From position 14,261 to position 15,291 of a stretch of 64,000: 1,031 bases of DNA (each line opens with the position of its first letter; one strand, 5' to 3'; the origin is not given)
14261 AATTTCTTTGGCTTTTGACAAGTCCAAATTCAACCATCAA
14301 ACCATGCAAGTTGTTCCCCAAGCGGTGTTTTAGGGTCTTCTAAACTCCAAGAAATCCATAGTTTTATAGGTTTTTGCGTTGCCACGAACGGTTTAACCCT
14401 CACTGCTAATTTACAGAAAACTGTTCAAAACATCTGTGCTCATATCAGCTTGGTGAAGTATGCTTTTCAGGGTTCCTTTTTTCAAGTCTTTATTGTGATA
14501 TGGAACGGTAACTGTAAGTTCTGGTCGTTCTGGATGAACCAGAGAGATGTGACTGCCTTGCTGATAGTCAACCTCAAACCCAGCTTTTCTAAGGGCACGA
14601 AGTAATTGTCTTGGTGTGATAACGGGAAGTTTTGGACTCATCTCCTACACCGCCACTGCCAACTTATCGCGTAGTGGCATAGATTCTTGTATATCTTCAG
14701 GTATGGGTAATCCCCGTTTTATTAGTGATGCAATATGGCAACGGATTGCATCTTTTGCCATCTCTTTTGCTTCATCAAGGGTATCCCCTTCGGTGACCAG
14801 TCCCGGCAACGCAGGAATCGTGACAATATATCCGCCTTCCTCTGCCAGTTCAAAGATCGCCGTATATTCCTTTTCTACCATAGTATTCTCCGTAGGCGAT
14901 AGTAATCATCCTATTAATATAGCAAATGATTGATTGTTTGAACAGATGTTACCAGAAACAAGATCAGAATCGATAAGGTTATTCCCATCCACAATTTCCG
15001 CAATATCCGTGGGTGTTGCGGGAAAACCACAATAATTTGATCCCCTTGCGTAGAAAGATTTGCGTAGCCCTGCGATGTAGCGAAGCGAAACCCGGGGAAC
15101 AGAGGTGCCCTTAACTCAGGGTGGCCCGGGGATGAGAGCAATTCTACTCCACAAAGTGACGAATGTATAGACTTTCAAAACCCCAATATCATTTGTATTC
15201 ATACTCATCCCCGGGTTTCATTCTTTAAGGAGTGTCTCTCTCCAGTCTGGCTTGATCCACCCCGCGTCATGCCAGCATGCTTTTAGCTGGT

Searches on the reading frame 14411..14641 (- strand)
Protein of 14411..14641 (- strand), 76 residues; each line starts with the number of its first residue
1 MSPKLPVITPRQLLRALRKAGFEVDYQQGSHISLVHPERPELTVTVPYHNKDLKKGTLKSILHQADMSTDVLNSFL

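Call 78: search_protein_families(library=pfam, proteins=[window:14411-14641:-], max_evalue=0.0001)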
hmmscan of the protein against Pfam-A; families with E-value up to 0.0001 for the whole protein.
window:14411-14641:- (76 aa): 1 family
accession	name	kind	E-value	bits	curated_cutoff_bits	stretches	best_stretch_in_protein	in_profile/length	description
PF07927.17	HicA_toxin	-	1.8e-21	76.4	27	1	11-66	2-57/58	HicA toxin of bacterial toxin-antitoxin,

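Call 97: find_encoding_contigs(protein=window:14411-14641:-, flank=10000, max_places=6)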
Protein window:14411-14641:- (76 aa): 1 contig read that carries it; 1 place shown.
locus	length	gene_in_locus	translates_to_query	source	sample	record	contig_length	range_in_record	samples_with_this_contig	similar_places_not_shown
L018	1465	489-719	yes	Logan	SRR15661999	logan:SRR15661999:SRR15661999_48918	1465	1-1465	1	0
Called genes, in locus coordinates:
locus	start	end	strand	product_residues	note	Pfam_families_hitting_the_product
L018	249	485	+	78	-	PF15970:HicB-like_2 (weak), PF15919:HicB_lk_antitox, PF21748:UPF0150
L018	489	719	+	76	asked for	PF07927:HicA_toxin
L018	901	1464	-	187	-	?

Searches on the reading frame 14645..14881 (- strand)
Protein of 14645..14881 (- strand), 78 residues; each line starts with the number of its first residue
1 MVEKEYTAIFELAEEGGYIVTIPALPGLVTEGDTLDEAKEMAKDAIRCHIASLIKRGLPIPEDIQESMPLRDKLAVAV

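Call 78: search_protein_families(library=pfam, proteins=[window:14645-14881:-], max_evalue=0.0001)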
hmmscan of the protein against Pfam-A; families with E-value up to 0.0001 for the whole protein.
window:14645-14881:- (78 aa): 2 families
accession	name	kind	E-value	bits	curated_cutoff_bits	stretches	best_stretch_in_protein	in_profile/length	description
PF15919.11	HicB_lk_antitox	-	6.5e-11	42.9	27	1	6-62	1-57/123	HicB_like antitoxin of bacterial toxin-antitoxin system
PF21748.3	UPF0150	-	4.9e-08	33.2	27.3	1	8-61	10-64/64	UPF0150-like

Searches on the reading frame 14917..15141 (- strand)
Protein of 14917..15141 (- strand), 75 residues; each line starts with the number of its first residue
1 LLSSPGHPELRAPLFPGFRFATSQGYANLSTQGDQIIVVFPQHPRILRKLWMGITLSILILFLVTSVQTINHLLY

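Call 90: find_homologous_proteins(query=window:14917-15141:-, max_evalue=10)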
Query window:14917-15141:-: no candidate shares three 5-residue words with the query. No homologue found.
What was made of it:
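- Tried and rejected: A protein search with the 75-aa spurious ORF across D (14917-15141, minus strand) found no candidate (call 90).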
